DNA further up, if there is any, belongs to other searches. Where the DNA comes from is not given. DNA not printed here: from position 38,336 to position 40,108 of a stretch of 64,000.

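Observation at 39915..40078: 82-bp tandem duplication copies the aldehyde dehydrogenase start codon region next to the REP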

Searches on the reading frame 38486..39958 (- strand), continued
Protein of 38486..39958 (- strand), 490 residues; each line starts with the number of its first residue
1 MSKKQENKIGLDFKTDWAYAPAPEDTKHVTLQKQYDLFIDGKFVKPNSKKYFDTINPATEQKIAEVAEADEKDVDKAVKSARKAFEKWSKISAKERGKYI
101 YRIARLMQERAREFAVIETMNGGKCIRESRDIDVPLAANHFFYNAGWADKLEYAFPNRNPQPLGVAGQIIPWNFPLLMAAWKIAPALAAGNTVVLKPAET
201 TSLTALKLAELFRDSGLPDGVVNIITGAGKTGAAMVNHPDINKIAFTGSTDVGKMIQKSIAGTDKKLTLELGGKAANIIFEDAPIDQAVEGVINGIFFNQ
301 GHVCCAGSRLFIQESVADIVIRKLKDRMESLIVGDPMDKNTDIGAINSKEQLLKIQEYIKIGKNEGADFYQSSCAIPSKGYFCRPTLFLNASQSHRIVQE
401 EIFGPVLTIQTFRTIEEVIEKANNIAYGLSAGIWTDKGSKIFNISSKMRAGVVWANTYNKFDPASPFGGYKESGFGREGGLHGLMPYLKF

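Call 59: find_encoding_contigs(protein=P0024, flank=1200, max_places=10)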
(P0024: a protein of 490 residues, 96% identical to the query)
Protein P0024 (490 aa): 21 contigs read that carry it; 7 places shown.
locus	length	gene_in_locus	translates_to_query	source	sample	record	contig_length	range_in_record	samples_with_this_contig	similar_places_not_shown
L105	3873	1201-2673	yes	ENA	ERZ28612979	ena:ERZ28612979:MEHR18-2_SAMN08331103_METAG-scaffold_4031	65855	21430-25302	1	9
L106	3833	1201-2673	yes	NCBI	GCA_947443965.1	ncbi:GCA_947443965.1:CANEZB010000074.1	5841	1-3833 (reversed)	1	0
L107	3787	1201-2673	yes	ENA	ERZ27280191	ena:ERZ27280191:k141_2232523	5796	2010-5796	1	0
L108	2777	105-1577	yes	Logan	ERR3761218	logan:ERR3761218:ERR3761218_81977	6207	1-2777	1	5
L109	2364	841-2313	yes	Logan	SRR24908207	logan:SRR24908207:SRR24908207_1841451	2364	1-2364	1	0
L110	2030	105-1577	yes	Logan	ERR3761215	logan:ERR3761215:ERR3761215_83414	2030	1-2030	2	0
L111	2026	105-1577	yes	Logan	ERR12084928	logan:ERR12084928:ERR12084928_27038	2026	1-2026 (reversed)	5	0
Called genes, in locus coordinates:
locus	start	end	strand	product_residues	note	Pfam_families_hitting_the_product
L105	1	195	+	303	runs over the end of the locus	PF01791:DeoC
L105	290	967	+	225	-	-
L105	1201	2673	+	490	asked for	PF00171:Aldedh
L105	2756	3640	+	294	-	PF00171:Aldedh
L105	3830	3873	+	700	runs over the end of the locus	PF18962:Por_Secre_tail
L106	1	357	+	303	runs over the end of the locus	PF01791:DeoC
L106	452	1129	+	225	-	-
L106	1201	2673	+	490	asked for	PF00171:Aldedh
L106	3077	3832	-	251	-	?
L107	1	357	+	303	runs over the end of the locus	PF01791:DeoC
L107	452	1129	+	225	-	-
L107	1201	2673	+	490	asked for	PF00171:Aldedh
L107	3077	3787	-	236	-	?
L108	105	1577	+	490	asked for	PF00171:Aldedh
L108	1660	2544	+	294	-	PF00171:Aldedh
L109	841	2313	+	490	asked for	PF00171:Aldedh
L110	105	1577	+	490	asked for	PF00171:Aldedh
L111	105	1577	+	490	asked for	PF00171:Aldedh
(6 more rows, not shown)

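Call 71: find_encoding_contigs(protein=P0006, flank=1200, max_places=5)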
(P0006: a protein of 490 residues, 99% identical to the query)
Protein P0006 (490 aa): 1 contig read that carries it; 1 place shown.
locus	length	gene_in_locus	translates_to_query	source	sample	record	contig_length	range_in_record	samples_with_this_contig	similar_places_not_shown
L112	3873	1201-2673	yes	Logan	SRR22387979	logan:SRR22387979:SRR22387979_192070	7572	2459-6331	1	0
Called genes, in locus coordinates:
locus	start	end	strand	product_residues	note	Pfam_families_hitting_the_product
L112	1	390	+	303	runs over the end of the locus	PF01791:DeoC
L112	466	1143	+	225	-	-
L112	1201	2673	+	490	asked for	PF00171:Aldedh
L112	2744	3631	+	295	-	PF00171:Aldedh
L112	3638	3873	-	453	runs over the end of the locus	-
